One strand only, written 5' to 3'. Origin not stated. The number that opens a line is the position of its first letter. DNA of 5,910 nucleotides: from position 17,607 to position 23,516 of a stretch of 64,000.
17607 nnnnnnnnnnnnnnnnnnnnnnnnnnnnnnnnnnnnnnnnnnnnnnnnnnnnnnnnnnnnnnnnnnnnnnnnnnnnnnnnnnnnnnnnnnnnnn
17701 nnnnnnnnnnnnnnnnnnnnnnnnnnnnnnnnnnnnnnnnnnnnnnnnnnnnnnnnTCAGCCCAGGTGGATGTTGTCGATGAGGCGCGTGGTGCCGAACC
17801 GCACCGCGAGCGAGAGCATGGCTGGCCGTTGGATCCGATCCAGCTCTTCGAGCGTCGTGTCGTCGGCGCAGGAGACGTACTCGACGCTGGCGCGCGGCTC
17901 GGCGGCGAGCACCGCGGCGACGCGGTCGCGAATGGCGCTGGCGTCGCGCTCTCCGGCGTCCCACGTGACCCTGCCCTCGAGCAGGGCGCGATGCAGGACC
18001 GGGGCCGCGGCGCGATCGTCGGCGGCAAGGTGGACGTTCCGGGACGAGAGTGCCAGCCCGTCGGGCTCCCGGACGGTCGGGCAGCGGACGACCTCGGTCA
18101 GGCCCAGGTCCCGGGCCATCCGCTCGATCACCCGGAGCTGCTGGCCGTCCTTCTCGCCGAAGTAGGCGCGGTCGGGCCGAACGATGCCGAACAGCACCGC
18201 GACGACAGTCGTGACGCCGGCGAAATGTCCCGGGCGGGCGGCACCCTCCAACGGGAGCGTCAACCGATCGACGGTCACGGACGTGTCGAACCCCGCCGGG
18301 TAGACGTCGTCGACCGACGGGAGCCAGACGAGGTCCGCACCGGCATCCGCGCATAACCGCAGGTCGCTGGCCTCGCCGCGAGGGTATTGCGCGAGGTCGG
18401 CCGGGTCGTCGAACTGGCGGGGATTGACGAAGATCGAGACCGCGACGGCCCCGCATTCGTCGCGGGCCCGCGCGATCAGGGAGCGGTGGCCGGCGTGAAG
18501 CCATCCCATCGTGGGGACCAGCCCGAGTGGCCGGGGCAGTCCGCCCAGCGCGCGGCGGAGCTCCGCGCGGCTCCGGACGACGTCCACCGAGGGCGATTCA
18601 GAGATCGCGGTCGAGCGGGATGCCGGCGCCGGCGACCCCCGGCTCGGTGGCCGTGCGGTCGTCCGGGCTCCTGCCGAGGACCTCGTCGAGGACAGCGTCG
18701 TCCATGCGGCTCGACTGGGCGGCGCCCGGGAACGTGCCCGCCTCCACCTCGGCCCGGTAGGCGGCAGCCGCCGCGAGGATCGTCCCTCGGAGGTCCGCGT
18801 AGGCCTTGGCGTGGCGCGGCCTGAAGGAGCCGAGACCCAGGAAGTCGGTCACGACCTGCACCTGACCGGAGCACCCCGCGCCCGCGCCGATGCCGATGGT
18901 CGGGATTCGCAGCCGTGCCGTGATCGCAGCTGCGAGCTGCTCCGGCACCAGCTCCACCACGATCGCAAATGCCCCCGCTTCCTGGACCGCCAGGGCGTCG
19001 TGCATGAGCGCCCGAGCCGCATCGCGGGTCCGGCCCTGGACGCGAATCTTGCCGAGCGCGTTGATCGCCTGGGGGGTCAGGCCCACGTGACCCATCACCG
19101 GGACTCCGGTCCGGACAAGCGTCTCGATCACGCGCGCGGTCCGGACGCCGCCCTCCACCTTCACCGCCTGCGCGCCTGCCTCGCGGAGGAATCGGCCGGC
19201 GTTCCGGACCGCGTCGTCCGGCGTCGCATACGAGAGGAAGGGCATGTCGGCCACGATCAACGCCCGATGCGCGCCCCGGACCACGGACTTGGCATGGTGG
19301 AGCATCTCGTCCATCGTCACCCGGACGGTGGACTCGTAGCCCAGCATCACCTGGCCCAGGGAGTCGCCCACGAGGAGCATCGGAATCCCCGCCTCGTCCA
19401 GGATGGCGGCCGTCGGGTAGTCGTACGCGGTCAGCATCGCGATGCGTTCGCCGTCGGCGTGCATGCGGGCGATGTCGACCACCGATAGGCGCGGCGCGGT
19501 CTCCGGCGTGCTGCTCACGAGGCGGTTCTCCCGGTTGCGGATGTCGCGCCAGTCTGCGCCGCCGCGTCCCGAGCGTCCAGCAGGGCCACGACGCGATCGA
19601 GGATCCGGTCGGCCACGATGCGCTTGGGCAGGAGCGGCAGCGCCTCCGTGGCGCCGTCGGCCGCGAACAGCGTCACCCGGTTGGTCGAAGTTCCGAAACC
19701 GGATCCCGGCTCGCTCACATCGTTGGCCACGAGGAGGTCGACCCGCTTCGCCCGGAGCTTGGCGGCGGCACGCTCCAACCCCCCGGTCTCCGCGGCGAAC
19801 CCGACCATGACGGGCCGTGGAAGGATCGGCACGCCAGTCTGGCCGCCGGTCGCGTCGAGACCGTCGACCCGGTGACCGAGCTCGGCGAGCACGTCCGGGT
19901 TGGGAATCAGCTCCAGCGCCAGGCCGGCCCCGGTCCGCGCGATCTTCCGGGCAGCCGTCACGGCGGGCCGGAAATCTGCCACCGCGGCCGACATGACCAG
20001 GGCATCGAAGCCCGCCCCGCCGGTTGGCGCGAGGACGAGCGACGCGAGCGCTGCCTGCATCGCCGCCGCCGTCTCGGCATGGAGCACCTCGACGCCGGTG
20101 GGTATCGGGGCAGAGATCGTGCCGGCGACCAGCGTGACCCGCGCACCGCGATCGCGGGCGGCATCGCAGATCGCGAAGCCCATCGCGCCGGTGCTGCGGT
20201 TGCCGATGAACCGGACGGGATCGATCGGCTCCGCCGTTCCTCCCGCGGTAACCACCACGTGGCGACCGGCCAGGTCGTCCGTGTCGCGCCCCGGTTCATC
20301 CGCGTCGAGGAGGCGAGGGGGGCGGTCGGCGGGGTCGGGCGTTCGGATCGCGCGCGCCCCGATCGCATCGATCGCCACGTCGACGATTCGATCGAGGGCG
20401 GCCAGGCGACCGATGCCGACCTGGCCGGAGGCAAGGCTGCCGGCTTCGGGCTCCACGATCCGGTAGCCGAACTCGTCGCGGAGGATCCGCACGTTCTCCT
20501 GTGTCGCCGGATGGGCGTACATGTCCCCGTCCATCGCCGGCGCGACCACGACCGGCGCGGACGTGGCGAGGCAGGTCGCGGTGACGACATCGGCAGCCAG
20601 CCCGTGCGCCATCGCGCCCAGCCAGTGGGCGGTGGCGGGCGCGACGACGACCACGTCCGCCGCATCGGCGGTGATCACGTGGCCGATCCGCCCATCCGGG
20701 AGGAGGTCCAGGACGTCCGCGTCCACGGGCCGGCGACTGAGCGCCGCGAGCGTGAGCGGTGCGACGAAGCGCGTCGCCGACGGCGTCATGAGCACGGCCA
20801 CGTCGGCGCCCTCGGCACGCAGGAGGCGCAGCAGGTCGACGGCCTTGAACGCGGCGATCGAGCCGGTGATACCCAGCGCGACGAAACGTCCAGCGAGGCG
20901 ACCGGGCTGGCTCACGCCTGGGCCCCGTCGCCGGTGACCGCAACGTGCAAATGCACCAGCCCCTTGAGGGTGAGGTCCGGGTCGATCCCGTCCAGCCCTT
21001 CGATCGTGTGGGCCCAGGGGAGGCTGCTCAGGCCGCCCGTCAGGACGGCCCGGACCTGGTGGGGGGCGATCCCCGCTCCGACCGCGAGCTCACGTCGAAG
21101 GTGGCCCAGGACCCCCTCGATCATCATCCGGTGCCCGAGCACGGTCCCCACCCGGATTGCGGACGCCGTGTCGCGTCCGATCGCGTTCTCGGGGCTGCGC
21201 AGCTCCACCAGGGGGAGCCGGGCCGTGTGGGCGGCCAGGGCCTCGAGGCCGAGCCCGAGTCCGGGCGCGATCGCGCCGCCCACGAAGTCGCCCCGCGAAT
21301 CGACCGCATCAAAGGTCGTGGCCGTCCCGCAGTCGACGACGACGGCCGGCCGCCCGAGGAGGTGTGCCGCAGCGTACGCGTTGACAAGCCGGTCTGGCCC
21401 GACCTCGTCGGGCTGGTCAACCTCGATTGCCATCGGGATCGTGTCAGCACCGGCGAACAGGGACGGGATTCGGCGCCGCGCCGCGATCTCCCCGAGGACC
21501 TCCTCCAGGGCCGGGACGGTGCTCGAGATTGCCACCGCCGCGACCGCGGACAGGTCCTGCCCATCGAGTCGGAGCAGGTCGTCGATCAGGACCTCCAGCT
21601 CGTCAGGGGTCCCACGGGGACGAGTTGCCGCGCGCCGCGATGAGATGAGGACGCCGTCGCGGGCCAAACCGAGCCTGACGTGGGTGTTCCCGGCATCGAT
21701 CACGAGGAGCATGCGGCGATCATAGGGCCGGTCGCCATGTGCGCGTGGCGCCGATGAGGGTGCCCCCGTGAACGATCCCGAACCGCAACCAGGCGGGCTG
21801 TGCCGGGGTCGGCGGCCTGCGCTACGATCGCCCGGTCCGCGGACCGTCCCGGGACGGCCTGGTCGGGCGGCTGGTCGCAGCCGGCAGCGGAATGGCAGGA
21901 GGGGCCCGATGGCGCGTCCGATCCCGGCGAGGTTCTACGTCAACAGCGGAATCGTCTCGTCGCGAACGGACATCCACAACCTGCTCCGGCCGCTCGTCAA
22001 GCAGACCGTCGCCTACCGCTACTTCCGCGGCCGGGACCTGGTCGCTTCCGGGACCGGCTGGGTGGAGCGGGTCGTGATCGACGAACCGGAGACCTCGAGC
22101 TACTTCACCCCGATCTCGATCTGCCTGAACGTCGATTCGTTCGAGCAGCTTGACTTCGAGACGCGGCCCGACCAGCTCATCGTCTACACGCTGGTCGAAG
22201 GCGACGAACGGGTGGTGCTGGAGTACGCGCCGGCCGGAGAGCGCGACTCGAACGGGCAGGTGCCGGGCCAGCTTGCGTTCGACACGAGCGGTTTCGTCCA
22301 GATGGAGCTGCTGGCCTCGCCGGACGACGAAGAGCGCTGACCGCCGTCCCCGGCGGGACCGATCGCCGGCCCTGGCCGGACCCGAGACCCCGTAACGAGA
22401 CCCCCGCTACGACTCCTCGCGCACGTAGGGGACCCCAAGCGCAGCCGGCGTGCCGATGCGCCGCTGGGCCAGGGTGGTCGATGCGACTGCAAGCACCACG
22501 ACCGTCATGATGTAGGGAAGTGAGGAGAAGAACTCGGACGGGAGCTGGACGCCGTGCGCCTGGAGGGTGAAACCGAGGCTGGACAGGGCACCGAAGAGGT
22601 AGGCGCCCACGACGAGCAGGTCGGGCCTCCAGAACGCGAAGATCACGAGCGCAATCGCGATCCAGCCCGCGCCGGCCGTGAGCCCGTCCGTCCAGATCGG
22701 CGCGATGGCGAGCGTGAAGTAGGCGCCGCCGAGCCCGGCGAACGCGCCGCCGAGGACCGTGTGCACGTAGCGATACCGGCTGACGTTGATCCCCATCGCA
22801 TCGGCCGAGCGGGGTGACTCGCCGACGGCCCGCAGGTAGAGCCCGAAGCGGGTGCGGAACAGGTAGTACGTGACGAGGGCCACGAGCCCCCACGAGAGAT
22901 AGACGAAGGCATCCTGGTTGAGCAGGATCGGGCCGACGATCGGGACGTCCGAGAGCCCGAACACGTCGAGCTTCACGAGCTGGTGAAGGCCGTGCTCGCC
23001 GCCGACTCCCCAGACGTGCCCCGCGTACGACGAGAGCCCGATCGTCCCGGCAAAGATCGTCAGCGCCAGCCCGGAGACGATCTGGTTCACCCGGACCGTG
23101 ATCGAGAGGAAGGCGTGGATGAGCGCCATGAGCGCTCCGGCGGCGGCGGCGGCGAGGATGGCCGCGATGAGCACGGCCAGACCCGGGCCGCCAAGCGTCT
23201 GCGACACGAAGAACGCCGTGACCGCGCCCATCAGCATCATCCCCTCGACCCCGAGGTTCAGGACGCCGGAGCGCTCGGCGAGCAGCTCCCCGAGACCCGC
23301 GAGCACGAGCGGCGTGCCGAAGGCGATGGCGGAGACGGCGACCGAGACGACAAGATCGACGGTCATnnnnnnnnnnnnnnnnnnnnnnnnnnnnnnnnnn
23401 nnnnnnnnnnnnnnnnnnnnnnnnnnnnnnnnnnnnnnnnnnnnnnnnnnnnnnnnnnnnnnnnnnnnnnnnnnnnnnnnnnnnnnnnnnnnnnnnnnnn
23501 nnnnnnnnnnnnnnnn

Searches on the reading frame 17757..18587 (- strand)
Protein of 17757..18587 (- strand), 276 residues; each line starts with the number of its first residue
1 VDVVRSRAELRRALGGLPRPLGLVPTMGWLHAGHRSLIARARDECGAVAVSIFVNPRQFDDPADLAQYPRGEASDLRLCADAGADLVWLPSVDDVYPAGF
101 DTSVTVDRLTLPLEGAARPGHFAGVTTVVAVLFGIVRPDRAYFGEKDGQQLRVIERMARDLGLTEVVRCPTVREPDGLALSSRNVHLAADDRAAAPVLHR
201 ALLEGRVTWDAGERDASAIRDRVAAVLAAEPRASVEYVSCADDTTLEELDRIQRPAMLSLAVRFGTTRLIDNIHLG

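Call 48: search_protein_families(library=pfam, proteins=[window:17757-18587:-], max_evalue=0.0001)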
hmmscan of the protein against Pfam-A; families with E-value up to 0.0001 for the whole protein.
window:17757-18587:- (276 aa): 1 family
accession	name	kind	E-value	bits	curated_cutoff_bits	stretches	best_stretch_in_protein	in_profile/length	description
PF02569.21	Pantoate_ligase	-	2.4e-90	302.8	20.7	1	4-273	3-267/268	Pantoate-beta-alanine ligase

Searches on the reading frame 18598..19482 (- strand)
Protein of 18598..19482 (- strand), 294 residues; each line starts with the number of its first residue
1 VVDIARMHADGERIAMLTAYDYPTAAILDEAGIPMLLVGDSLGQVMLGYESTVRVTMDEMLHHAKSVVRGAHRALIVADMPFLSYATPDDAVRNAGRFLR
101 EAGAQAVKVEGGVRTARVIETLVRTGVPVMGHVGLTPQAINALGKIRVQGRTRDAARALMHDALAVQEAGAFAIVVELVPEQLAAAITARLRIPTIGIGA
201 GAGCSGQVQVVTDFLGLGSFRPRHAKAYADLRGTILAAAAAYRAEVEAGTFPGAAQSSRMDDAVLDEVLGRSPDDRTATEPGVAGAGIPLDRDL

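Call 48: search_protein_families(library=pfam, proteins=[window:18598-19482:-], max_evalue=0.0001)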
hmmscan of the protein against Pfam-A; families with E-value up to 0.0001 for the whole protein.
window:18598-19482:- (294 aa): 2 families
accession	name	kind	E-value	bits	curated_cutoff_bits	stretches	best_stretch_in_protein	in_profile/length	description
PF02548.21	Pantoate_transf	-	1.5e-106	356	28.7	1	3-253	6-258/259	Ketopantoate hydroxymethyltransferase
PF13714.12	PEP_mutase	-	2.4e-07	31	31.5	1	5-113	2-108/240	Phosphoenolpyruvate phosphomutase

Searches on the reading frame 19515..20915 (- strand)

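Call 48: search_protein_families(library=pfam, proteins=[window:19515-20915:-], max_evalue=0.0001)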
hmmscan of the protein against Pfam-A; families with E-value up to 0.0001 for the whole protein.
window:19515-20915:- (466 aa): 2 families
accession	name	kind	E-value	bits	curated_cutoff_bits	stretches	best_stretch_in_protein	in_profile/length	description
PF04127.22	DFP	-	1.4e-56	191.7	22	1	215-417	1-186/186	DNA/pantothenate metabolism flavoprotein C-terminal domain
PF02441.25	Flavoprotein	-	1.5e-27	96.6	22.7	1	12-183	3-160/162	Flavoprotein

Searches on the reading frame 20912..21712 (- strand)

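Call 48: search_protein_families(library=pfam, proteins=[window:20912-21712:-], max_evalue=0.0001)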
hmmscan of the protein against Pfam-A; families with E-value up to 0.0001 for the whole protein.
window:20912-21712:- (266 aa): 1 family
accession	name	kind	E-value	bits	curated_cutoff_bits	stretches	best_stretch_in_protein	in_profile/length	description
PF03309.20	Pan_kinase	-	2.5e-55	187.9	24.7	1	2-201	1-202/205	Type III pantothenate kinase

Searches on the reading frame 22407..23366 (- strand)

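Call 48: search_protein_families(library=pfam, proteins=[window:22407-23366:-], max_evalue=0.0001)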
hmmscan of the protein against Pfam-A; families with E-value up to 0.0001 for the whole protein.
window:22407-23366:- (319 aa): 1 family
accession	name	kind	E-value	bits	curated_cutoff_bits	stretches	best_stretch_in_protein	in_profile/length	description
PF02653.21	BPD_transp_2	-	4.5e-37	128.1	26.8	1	12-292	4-269/269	Branched-chain amino acid transport system / permease component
